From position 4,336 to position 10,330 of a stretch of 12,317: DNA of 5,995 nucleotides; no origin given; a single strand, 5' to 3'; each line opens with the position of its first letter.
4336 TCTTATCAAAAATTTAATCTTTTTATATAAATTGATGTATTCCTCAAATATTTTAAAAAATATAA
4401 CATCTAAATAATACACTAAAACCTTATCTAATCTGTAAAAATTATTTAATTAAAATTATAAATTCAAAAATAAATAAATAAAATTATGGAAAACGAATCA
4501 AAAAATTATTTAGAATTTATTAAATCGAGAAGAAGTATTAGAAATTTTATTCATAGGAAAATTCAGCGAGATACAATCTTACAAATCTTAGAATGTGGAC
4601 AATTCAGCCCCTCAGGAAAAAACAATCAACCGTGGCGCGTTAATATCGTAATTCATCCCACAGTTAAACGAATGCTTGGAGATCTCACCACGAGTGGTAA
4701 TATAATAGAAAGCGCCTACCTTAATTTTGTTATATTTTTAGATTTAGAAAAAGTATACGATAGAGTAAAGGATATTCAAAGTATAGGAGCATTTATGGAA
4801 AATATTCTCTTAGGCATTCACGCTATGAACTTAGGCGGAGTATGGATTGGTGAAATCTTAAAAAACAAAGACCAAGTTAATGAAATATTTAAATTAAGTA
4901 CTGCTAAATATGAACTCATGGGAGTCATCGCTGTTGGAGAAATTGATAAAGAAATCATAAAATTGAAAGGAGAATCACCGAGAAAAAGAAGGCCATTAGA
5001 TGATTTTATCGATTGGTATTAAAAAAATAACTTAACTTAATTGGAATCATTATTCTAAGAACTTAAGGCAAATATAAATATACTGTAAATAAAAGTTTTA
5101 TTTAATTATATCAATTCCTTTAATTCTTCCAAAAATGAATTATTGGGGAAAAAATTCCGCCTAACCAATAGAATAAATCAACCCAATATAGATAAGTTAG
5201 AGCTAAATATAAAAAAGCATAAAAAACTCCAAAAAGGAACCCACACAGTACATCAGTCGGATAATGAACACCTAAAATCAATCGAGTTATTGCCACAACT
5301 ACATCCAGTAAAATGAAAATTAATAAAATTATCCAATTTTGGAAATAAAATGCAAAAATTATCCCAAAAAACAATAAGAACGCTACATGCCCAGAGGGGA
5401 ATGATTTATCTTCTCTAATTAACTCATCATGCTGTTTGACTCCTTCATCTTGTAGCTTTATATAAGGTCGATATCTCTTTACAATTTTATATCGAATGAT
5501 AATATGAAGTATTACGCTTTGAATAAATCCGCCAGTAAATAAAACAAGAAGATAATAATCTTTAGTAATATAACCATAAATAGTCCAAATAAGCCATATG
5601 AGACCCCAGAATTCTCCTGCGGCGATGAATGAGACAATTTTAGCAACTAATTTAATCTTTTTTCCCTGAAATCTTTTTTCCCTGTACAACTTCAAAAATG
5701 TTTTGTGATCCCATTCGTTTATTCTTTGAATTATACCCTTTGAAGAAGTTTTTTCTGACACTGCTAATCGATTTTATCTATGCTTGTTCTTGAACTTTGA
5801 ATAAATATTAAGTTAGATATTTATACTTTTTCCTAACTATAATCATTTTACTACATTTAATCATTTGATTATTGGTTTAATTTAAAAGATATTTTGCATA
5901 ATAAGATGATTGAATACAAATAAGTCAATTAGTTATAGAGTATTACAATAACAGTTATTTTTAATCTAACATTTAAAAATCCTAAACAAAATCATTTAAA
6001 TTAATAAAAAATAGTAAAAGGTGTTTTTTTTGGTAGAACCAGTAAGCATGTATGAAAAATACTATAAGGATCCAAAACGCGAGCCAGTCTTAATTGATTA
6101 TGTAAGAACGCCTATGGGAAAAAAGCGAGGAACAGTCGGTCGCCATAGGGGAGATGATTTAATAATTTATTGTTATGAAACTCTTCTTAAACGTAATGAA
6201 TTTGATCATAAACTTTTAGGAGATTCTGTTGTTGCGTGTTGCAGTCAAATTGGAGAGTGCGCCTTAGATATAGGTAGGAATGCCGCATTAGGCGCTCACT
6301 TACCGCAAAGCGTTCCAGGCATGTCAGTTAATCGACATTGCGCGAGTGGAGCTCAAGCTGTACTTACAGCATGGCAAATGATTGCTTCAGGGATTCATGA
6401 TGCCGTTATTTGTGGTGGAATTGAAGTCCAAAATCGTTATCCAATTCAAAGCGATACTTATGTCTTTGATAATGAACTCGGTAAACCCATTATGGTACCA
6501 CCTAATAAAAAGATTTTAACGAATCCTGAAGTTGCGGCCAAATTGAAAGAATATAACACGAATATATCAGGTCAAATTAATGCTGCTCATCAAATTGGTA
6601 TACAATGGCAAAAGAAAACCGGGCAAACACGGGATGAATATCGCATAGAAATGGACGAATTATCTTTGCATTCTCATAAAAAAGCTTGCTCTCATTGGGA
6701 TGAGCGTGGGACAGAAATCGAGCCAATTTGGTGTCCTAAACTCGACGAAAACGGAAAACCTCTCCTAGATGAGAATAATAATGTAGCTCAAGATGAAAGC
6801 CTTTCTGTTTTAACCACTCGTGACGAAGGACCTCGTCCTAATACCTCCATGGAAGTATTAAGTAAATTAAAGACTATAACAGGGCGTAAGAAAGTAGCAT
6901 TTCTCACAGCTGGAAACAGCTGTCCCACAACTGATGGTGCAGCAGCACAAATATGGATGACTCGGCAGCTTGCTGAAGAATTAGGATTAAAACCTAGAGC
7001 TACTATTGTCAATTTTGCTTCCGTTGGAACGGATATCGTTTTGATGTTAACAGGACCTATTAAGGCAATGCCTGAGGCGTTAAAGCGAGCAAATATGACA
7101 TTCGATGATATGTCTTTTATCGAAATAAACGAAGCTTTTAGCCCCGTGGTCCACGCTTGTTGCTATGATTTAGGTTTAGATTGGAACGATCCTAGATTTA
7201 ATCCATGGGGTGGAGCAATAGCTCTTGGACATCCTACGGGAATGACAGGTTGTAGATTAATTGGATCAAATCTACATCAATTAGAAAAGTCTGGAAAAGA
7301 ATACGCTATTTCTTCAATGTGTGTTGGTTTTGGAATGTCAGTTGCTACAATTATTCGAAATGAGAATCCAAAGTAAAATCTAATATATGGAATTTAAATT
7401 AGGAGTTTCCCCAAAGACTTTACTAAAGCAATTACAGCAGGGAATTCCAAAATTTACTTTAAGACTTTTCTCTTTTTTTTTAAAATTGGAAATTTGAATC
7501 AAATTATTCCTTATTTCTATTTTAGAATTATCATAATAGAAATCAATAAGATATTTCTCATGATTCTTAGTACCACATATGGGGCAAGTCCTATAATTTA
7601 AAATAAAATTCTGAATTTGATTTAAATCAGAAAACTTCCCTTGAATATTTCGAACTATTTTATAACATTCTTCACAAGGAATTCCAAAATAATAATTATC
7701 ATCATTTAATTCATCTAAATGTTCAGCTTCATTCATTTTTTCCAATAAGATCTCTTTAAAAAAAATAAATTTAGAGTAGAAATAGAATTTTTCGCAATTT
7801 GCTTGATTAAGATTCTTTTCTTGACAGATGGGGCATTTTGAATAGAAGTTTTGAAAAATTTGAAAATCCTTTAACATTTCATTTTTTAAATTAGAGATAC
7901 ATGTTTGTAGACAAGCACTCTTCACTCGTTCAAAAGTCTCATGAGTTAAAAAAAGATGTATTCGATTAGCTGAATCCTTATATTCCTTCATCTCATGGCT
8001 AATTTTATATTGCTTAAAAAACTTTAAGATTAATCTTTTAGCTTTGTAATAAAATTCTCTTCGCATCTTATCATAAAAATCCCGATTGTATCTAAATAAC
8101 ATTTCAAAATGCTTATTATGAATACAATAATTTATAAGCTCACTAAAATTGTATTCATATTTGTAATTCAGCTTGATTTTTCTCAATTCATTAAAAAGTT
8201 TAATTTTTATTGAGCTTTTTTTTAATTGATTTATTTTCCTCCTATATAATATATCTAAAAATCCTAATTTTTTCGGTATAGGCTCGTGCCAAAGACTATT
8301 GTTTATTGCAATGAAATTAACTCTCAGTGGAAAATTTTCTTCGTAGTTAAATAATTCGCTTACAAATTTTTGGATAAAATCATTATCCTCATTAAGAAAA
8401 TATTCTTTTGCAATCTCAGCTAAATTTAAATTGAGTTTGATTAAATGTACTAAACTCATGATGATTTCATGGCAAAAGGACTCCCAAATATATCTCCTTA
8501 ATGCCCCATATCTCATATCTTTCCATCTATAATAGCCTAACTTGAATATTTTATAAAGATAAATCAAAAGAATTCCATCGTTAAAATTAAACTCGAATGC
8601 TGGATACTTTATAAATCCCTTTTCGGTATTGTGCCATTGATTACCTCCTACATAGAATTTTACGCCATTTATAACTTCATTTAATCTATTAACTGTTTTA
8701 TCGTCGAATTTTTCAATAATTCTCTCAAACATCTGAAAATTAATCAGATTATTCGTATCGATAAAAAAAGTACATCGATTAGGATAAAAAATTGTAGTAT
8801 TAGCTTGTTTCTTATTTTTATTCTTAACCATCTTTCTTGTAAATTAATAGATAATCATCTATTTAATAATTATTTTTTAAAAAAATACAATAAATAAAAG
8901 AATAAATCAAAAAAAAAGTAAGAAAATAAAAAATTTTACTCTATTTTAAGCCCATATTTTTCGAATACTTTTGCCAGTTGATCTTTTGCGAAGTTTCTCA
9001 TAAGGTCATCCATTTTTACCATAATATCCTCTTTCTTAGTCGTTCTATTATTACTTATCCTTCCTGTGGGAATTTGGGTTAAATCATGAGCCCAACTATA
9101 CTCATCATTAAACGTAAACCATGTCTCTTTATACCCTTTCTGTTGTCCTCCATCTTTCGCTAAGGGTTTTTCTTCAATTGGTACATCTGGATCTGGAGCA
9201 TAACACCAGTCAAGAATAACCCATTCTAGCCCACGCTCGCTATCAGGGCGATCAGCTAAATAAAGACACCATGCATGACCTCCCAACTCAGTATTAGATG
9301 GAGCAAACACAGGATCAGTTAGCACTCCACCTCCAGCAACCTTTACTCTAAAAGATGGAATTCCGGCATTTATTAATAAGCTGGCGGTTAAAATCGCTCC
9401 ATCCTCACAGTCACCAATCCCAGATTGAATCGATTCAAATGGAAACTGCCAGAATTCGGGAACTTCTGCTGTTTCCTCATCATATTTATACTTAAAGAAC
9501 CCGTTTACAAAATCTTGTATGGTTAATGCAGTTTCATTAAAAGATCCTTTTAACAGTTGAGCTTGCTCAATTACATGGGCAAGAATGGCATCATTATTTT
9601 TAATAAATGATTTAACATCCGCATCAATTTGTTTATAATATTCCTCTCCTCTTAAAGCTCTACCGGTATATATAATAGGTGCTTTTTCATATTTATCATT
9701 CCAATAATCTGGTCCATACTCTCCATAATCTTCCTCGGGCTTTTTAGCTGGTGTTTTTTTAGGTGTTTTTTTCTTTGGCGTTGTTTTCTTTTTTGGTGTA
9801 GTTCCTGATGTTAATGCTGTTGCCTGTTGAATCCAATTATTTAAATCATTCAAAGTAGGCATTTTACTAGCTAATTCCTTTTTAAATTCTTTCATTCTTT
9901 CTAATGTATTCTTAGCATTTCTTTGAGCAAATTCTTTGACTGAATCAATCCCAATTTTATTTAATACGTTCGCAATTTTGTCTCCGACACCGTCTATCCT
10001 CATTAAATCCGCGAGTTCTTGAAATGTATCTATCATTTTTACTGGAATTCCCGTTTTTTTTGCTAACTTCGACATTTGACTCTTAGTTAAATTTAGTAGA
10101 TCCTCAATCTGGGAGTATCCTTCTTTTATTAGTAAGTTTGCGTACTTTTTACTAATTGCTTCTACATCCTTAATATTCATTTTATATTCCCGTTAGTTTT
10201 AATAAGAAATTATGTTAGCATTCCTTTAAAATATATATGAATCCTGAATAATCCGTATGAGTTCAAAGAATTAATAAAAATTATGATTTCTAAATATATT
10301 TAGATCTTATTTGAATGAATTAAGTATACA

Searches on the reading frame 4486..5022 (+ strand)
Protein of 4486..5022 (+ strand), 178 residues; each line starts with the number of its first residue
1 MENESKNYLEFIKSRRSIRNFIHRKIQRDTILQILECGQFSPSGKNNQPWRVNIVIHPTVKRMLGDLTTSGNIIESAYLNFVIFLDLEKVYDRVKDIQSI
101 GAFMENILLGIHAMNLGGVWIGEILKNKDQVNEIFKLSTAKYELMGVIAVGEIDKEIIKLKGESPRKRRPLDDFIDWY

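Call 59: search_protein_families(library=pfam, proteins=[window:4486-5022:+], max_evalue=0.0001)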
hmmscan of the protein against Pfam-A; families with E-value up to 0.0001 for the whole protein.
window:4486-5022:+ (178 aa): 2 families
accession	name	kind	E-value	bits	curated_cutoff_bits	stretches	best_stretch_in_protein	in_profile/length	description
PF00881.29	Nitroreductase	-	1.2e-23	84.6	23.5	2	12-69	1-58/167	Nitroreductase family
PF14512.11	TM1586_NiRdase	-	3.1e-11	43.7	27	0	99-175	83-149/215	Putative TM nitroreductase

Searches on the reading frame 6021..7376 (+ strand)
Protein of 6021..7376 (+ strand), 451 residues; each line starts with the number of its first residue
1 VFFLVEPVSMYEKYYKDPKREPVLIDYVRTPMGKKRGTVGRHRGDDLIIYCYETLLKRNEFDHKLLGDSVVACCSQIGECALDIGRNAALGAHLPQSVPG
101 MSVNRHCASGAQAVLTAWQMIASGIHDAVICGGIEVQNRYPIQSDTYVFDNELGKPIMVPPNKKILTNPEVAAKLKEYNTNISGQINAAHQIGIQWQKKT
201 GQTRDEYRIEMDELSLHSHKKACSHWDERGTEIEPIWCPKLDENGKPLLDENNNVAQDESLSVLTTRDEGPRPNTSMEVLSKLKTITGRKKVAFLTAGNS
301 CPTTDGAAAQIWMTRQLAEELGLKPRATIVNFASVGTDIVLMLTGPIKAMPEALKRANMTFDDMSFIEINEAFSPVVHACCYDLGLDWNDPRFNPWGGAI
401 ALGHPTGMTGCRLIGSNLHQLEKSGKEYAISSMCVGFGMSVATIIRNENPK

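Call 59: search_protein_families(library=pfam, proteins=[window:6021-7376:+], max_evalue=0.0001)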
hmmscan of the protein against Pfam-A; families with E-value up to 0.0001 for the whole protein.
window:6021-7376:+ (451 aa): 2 families
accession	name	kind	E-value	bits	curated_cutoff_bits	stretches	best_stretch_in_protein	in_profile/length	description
PF02803.24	Thiolase_C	-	4e-36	123.8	27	1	323-446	1-122/123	Thiolase, C-terminal domain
PF00108.29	Thiolase_N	-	2.1e-33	116.3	26.4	1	23-315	2-259/260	Thiolase, N-terminal domain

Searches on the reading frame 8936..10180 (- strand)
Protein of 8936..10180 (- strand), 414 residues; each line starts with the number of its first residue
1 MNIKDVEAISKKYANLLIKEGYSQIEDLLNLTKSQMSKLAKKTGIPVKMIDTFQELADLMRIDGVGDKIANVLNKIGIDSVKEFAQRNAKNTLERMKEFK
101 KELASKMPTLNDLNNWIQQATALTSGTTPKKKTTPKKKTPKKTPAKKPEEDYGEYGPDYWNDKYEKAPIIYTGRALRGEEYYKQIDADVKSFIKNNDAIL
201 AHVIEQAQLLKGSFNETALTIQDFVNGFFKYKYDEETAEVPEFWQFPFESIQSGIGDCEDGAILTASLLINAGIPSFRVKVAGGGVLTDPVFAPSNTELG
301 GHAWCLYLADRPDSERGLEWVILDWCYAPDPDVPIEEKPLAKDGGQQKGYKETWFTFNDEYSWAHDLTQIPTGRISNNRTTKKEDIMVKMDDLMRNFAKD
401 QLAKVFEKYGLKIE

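Call 59: search_protein_families(library=pfam, proteins=[window:8936-10180:-], max_evalue=0.0001)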
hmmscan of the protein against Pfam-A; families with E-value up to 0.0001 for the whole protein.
window:8936-10180:- (414 aa): 4 families
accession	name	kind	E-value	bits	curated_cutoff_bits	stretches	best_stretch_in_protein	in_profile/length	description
PF14229.12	DUF4332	-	5.5e-24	85.1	23.2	1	8-122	2-121/122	Domain of unknown function (DUF4332)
PF14520.12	HHH_5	-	1.3e-09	38.9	27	1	58-106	3-50/57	Helix-hairpin-helix domain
PF11731.14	Cdd1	-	2.1e-05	25.1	25.5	0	54-100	3-49/86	Pathogenicity locus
PF04473.18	DUF553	-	4.8e-05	23.3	20.5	0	209-275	10-81/140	Transglutaminase-like domain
